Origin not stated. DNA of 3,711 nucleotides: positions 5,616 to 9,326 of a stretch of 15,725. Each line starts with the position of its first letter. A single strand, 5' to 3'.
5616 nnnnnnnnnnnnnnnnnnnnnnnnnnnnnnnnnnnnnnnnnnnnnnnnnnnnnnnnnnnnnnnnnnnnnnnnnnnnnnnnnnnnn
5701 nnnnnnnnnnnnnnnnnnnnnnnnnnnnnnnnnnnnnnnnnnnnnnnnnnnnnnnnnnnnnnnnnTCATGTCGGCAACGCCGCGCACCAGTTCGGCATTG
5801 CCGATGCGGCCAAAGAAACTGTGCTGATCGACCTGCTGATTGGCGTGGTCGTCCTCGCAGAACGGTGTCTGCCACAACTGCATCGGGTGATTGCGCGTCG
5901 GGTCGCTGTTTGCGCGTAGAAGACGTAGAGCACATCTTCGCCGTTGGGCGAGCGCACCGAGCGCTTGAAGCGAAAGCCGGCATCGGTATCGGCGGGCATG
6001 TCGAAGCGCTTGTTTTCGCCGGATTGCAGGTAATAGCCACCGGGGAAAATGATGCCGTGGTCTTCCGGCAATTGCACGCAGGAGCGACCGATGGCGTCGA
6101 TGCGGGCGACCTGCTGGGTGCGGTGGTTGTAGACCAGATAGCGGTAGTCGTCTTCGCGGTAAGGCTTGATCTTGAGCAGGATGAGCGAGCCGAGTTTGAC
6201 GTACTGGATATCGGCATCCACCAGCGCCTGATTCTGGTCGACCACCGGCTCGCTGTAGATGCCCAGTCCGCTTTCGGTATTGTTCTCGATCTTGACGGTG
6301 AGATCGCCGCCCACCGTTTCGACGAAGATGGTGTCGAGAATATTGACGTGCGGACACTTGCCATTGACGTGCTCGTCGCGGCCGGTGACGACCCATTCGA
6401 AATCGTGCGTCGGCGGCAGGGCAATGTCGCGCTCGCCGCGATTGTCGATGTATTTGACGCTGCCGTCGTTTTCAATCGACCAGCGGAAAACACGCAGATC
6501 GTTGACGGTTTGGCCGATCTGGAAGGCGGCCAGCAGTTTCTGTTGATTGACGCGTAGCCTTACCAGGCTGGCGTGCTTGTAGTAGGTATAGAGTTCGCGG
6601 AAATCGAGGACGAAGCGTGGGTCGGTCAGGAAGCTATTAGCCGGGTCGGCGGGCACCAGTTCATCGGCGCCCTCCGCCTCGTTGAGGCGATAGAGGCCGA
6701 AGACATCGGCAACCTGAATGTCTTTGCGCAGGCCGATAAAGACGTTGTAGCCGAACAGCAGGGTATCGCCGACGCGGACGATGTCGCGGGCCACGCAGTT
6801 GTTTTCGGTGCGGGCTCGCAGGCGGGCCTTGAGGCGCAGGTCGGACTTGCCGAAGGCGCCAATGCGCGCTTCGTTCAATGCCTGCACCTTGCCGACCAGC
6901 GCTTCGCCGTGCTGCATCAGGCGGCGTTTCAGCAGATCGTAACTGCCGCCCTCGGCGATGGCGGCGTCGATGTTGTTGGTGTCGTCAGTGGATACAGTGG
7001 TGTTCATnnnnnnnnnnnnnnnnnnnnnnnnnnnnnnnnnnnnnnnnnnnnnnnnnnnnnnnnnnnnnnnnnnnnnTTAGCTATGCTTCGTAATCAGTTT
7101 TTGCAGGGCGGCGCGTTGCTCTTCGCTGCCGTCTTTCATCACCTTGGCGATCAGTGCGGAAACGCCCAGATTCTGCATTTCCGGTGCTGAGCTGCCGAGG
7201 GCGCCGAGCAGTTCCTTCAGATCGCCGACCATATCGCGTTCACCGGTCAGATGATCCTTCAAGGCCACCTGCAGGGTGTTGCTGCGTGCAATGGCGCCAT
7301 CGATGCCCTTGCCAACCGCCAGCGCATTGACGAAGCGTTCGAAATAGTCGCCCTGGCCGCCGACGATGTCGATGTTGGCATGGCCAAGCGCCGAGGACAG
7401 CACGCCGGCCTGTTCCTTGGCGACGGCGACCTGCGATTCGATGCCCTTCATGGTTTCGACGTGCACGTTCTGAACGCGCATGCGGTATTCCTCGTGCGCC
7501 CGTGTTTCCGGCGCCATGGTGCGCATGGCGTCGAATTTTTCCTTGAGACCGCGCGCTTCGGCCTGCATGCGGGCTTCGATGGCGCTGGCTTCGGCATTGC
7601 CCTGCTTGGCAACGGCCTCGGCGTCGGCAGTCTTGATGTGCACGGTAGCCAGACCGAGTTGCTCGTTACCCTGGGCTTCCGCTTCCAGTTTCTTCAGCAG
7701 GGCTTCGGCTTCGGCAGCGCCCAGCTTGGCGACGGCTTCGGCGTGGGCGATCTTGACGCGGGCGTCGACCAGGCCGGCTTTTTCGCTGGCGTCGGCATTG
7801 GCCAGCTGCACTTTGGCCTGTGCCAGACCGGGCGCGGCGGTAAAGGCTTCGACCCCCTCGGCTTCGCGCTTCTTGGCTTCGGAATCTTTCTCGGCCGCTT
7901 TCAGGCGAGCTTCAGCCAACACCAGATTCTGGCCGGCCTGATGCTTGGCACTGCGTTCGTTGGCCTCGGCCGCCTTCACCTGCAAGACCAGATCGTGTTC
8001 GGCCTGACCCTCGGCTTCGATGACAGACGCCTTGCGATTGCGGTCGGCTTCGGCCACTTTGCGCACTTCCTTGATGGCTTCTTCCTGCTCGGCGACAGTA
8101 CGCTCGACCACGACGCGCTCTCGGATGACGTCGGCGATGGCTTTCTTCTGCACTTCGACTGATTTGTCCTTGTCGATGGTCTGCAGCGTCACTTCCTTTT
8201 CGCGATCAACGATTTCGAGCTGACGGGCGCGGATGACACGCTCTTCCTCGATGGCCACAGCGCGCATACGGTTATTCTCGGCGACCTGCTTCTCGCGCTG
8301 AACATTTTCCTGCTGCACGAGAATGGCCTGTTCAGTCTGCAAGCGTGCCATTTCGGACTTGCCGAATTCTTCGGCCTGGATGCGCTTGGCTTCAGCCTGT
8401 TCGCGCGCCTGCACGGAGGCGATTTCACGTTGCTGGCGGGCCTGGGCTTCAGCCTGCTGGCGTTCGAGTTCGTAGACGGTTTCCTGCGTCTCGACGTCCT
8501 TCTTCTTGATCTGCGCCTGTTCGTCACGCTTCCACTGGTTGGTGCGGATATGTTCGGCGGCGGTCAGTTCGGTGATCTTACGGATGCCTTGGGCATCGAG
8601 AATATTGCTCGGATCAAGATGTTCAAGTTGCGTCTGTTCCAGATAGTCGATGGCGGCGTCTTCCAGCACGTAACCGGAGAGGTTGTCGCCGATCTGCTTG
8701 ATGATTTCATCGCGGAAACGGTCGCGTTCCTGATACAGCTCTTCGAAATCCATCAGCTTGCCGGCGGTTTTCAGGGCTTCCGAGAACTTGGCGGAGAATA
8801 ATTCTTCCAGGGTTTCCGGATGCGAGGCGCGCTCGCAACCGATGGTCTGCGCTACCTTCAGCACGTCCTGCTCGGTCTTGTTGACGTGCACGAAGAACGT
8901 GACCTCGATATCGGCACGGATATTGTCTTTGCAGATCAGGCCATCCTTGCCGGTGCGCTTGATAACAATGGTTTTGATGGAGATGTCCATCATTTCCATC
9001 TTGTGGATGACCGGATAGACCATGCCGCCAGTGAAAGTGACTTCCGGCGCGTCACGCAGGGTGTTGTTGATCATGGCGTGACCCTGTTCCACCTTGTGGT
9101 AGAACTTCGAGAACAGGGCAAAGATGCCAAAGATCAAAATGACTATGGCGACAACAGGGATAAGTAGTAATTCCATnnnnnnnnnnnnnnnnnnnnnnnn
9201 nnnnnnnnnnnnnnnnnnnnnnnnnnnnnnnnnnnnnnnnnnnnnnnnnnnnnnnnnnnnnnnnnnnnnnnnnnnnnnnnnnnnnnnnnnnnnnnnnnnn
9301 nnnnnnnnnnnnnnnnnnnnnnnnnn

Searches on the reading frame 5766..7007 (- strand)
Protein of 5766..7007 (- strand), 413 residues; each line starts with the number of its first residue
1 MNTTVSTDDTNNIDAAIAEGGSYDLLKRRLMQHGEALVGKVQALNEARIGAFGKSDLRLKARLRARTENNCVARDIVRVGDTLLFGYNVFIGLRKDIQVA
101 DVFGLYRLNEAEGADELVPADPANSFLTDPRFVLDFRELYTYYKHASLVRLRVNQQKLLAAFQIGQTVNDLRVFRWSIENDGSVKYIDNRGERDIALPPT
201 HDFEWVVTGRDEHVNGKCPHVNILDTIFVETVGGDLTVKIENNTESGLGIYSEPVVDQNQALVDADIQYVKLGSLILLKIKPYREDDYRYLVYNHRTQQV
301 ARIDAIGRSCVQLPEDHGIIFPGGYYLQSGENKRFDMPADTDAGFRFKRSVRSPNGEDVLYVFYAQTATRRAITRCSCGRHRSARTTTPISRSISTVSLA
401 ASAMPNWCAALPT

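Call 9: search_protein_families(library=pfam, proteins=[window:5766-7007:-], max_evalue=0.01)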
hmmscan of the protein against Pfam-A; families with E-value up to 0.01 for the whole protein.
window:5766-7007:- (413 aa): 1 family
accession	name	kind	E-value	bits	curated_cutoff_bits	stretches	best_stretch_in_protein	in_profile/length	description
PF12458.13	DUF3686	-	5e-151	503.6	25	1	37-373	2-335/448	ATPase involved in DNA repair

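Call 10: search_protein_families(library=ncbifam, proteins=[window:5766-7007:-], max_evalue=0.01)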
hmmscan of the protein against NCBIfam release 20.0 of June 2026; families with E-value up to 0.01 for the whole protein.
window:5766-7007:- (413 aa): 0 families

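Call 11: search_protein_families(library=padloc, proteins=[window:5766-7007:-], max_evalue=0.01)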
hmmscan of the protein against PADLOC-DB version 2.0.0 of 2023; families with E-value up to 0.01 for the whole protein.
window:5766-7007:- (413 aa): 0 families

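Call 56: find_homologous_proteins(query=window:5889-7007:-, max_evalue=0.00001)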
Query window:5889-7007:- (373 aa): 470 proteins with E <= 0.00001 among 8000 candidates; the best 120 are listed.
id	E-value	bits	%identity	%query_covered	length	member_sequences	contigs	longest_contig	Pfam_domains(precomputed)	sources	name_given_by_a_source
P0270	2.7e-183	627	75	97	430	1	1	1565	PF12458.14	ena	-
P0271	6.7e-165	567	70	96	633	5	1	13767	PF12458.14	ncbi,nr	ncbi:MAG: ATPase [Moraxellaceae bacterium]|nr:ATPase [Moraxellaceae bacterium]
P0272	3.5e-162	558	70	94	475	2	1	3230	PF12458.14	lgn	-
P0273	1.1e-161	556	76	84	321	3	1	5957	PF12458.14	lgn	-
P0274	2.5e-161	555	67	98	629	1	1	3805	PF12458.14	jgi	jgi:hypothetical protein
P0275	2.1e-155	535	65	97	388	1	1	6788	PF12458.14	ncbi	ncbi:MAG TPA: DNA repair ATPase, partial [Pseudoduganella sp.]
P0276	6.6e-149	514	64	97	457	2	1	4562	PF12458.14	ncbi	-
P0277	1.5e-146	506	61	97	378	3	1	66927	PF12458.14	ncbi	ncbi:DNA repair ATPase, partial [Gilliamella sp. B3023]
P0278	2.2e-146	506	61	97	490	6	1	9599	PF12458.14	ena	-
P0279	1.5e-145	503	62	98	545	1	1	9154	PF12458.14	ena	-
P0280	4.6e-145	501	61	98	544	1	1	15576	PF12458.14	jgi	jgi:hypothetical protein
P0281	1.8e-142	493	62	96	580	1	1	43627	PF12458.14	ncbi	ncbi:MAG: DNA repair ATPase, partial [Gammaproteobacteria bacterium]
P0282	1.9e-142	493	62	97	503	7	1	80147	PF12458.14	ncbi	ncbi:TPA: DNA repair ATPase, partial [Providencia alcalifaciens]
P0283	3.1e-142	492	60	99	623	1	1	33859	PF12458.14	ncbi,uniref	ncbi:DNA repair protein, partial [Pseudomonas sp. A-1]|uniref:DNA repair ATPase n=1 Tax=Pseudomonas 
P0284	9.8e-142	491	60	98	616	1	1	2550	PF12458.14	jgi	jgi:hypothetical protein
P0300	1.9e-137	476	59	97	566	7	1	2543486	PF12458.14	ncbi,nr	ncbi:DNA repair ATPase [Pseudomonas aeruginosa]|nr:DNA repair ATPase [Pseudomonas aeruginosa]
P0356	2.1e-127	443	54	98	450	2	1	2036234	PF12458.14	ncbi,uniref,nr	ncbi:DNA repair ATPase [Colwellia sp. MSW7]|uniref:DNA repair ATPase n=1 Tax=Colwellia maritima TaxI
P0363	4.6e-125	436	56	97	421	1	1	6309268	PF12458.14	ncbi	-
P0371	2.8e-122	427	51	96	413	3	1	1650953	PF12458.14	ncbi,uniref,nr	ncbi:DNA repair ATPase [Psychrobacter immobilis]|uniref:DNA repair ATPase n=1 Tax=Psychrobacter immo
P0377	5.9e-121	422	55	91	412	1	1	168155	PF12458.14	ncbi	-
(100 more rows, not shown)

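Call 57: find_encoding_contigs(protein=P0300, flank=10000, max_places=1)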
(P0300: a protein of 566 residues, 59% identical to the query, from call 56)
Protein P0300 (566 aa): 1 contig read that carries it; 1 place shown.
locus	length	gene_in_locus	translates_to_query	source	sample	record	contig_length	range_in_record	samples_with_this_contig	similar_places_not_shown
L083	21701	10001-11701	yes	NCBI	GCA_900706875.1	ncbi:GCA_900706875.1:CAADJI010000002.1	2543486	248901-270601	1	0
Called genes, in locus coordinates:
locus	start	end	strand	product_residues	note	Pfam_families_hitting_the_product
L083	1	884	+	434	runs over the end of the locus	PF03447:NAD_binding_3, PF00742:Homoserine_dh, PF01842:ACT, PF22629:ACT_AHAS_ss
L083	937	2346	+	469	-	PF14821:Thr_synth_N, PF00291:PALP, PF24857:THR4_C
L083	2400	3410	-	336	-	PF12740:PETase, PF07224:Chlorophyllase (weak)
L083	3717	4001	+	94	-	PF12021:DUF3509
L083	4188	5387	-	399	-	PF02515:CoA_transf_3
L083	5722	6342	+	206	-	PF09938:DUF2170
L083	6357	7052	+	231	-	PF04012:PspA_IM30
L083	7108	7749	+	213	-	-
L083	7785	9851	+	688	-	-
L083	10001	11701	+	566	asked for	PF12458:DUF3686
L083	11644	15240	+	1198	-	PF25472:DUF7902, PF13401:AAA_22 (faint), PF00004:AAA (faint), PF07728:AAA_5 (faint)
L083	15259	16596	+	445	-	PF07894:SACK1 (faint), PF13091:PLDc_2, PF07152:YaeQ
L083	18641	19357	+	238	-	PF07504:FTP (weak), PF03413:PepSY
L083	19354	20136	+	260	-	PF01447:Peptidase_M4, PF02868:Peptidase_M4_C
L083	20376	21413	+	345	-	PF00724:Oxidored_FMN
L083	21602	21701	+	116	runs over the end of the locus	-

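Call 58: find_encoding_contigs(protein=P0356, flank=10000, max_places=1)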
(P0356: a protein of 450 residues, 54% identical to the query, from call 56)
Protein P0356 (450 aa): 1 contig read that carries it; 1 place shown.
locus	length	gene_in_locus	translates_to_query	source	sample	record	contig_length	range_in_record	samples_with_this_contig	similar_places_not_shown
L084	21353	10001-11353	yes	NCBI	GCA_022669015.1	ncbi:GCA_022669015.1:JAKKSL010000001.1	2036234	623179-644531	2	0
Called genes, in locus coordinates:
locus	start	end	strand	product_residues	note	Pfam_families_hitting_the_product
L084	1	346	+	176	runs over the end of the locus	PF04290:DctQ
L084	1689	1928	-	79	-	PF01292:Ni_hydr_CYTB (weak)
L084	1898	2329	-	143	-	PF01292:Ni_hydr_CYTB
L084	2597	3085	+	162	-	PF00196:GerE (weak)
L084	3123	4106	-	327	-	PF08240:ADH_N, PF00107:ADH_zinc_N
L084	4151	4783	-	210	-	PF00440:TetR_N, PF16925:TetR_C_13, PF21993:TetR_C_13_2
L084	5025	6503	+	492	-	PF01645:Glu_synthase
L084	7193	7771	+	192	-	-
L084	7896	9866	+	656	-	-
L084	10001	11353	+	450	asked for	PF12458:DUF3686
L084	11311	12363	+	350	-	PF25472:DUF7902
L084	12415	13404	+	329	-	-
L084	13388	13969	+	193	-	PF05496:RuvB_N (faint), PF00004:AAA (weak)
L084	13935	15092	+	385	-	-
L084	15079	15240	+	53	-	-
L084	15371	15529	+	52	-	PF11216:DUF3012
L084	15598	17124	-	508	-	PF00583:Acetyltransf_1 (weak), PF00795:CN_hydrolase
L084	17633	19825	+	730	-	-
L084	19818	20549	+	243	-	PF05168:HEPN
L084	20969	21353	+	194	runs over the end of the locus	PF00440:TetR_N, PF16925:TetR_C_13, PF21993:TetR_C_13_2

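Call 59: find_encoding_contigs(protein=P0371, flank=10000, max_places=1)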
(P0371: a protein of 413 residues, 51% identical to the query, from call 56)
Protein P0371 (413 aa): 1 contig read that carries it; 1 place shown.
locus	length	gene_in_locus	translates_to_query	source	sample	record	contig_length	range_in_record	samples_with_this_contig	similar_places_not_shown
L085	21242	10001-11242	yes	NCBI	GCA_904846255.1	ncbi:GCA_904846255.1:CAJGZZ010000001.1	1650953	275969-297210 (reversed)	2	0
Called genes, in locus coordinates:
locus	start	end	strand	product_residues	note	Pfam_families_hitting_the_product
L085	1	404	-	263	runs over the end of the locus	PF00557:Peptidase_M24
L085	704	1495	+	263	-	PF00561:Abhydrolase_1 (weak)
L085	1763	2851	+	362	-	PF00561:Abhydrolase_1, PF02089:Palm_thioest (weak)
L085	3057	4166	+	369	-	PF03280:Lipase_chap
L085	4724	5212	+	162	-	PF03724:META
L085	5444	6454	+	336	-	PF26550:Tricorn_2nd, PF26549:Tricorn_N, PF07676:PD40 (weak)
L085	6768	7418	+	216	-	-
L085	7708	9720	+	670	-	-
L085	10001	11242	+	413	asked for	PF12458:DUF3686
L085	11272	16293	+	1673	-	PF12458:DUF3686, PF13401:AAA_22 (faint), PF07728:AAA_5 (faint), PF25472:DUF7902, PF00004:AAA (weak)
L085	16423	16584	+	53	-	PF10013:DUF2256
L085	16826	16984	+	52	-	PF10013:DUF2256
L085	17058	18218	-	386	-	-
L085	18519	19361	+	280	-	PF24390:PRTase-CE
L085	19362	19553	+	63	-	-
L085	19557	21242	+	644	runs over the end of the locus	PF24389:ORC-CDC6-like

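Call 60: find_encoding_contigs(protein=P0363, flank=10000, max_places=1)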
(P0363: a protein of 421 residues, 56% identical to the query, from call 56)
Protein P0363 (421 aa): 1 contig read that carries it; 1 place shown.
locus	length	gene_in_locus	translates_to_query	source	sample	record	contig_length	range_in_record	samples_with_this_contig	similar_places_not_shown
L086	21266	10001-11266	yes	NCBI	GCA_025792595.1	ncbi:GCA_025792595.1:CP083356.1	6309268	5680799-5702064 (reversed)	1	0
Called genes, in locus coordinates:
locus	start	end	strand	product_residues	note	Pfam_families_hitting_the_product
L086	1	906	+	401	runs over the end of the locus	PF03447:NAD_binding_3, PF00742:Homoserine_dh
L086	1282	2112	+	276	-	PF00291:PALP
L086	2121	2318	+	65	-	PF24857:THR4_C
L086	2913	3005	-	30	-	-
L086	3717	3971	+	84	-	PF12021:DUF3509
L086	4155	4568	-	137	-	PF02515:CoA_transf_3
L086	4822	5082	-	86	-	PF02515:CoA_transf_3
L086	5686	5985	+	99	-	-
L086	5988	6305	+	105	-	PF09938:DUF2170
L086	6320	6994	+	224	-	PF04012:PspA_IM30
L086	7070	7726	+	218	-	-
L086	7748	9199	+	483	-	-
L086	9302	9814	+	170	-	-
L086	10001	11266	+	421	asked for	PF12458:DUF3686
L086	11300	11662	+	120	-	-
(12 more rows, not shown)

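Call 75: search_protein_families(library=pfam, proteins=[L083:7108-7749:+, L083:7785-9851:+, L083:15259-16596:+], max_evalue=0.1)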
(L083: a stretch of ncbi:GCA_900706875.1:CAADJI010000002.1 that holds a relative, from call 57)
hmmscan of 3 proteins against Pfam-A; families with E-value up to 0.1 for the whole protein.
L083:7108-7749:+ (213 aa): 0 families

L083:7785-9851:+ (688 aa): 0 families

L083:15259-16596:+ (445 aa): 4 families
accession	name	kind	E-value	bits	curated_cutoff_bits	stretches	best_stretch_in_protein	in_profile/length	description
PF07152.18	YaeQ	-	2.7e-61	206.7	25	1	267-437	1-172/173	YaeQ protein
PF13091.12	PLDc_2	-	2.8e-29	102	27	1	103-224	3-132/132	PLD-like domain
PF07894.18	SACK1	-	1.2e-05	25.4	21.4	1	84-145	109-175/274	Scaffolding anchor of CK1 domain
PF00614.28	PLDc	-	0.0078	16.7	21.9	1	173-194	5-26/28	Phospholipase D Active site motif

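Call 94: find_encoding_contigs(protein=P0282, flank=10000, max_places=1)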
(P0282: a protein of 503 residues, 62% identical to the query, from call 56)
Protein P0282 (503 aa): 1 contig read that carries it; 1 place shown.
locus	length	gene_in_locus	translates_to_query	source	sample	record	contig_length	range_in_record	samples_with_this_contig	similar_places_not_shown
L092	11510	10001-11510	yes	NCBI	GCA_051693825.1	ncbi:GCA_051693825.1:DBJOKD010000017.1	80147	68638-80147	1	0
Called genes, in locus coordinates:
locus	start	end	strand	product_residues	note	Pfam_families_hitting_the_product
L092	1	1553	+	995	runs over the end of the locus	PF01569:PAP2, PF12951:PATR (weak), PF03797:Autotransporter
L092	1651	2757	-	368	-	PF01118:Semialdhyde_dh, PF02774:Semialdhyde_dhC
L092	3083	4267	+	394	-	PF07690:MFS_1, PF00083:Sugar_tr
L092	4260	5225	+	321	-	PF00126:HTH_1, PF03466:LysR_substrate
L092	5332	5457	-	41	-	PF00444:Ribosomal_L36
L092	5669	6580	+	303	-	PF00480:ROK, PF02685:Glucokinase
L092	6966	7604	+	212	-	-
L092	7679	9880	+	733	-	-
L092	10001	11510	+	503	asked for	PF12458:DUF3686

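Call 95: find_encoding_contigs(protein=P0377, flank=10000, max_places=1)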
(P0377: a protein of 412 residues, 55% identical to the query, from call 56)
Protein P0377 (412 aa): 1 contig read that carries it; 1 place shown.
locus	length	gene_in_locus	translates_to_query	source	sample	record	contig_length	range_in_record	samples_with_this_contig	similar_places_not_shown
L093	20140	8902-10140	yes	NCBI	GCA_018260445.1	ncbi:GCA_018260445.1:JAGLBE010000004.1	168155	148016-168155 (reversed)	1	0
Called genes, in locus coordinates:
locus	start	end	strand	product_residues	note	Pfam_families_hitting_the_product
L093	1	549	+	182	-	?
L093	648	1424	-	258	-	PF01578:Cytochrom_C_asm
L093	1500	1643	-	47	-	-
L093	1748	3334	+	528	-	PF02881:SRP54_N, PF06414:Zeta_toxin, PF13401:AAA_22 (weak), PF00448:SRP54, PF01656:CbiA (weak), PF02978:SRP_SPB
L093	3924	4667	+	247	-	-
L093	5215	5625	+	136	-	PF01145:Band_7 (weak)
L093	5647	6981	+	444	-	-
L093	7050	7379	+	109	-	PF10047:DUF2281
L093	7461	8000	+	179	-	PF01797:Y1_Tnp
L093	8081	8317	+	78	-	PF10047:DUF2281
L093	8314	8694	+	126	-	PF01850:PIN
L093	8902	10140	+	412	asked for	PF12458:DUF3686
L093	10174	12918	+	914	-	PF12458:DUF3686, PF25472:DUF7902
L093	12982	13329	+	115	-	-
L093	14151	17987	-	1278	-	PF02574:S-methyl_trans, PF00809:Pterin_bind, PF02607:B12-binding_2, PF02310:B12-binding, PF02965:Met_synt_B12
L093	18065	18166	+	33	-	-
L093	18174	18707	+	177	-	PF02469:Fasciclin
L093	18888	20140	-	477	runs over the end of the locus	PF01235:Na_Ala_symp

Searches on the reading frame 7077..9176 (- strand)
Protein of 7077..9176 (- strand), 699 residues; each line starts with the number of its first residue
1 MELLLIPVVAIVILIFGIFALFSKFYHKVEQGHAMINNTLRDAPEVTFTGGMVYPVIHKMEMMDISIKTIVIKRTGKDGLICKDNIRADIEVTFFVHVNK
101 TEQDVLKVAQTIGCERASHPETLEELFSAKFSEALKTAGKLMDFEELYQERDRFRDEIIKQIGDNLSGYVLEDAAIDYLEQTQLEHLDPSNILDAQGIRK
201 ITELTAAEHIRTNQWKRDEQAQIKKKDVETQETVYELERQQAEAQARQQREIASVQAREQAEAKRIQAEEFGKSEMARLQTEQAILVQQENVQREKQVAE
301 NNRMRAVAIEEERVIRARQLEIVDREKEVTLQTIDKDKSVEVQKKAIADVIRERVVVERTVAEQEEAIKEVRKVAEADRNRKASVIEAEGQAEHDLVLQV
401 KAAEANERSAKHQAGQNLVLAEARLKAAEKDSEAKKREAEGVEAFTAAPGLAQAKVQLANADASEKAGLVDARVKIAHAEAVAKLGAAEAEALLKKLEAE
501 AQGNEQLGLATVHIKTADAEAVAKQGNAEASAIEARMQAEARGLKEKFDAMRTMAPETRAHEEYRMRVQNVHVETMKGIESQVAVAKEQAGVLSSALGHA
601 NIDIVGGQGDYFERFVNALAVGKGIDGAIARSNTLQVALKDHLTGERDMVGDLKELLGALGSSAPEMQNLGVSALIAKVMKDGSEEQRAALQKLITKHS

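Call 9: search_protein_families(library=pfam, proteins=[window:7077-9176:-], max_evalue=0.01)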
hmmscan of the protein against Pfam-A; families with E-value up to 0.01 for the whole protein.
window:7077-9176:- (699 aa): 0 families

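Call 10: search_protein_families(library=ncbifam, proteins=[window:7077-9176:-], max_evalue=0.01)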
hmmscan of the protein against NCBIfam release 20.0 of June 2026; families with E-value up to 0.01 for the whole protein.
window:7077-9176:- (699 aa): 1 family
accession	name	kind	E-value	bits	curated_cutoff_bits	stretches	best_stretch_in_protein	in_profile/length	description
NF052636.1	Rick_Adr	subfamily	0.0023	17.6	210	1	3-103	4-88/224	adhesin Adr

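Call 11: search_protein_families(library=padloc, proteins=[window:7077-9176:-], max_evalue=0.01)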
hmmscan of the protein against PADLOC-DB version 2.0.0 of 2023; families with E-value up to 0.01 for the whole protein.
window:7077-9176:- (699 aa): 0 families

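Call 12: search_protein_families(library=pfam, proteins=[window:7077-9176:-], max_evalue=10)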
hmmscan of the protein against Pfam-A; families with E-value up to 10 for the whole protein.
window:7077-9176:- (699 aa): 1 family
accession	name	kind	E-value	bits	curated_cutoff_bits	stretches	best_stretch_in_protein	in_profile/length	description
PF07033.16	Orthopox_B11R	-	0.67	10.2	25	1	322-371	13-61/71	Orthopoxvirus B11R protein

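Call 22: search_solved_structures(query=window:7077-9176:-, max_evalue=10, show_alignments=1)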
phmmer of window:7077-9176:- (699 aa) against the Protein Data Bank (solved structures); distinct sequences matched with E-value up to 10: 1.
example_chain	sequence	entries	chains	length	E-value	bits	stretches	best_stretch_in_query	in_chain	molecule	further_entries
6uz7_Bg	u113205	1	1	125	0.13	14.2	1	307-377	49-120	KLLA0C08371p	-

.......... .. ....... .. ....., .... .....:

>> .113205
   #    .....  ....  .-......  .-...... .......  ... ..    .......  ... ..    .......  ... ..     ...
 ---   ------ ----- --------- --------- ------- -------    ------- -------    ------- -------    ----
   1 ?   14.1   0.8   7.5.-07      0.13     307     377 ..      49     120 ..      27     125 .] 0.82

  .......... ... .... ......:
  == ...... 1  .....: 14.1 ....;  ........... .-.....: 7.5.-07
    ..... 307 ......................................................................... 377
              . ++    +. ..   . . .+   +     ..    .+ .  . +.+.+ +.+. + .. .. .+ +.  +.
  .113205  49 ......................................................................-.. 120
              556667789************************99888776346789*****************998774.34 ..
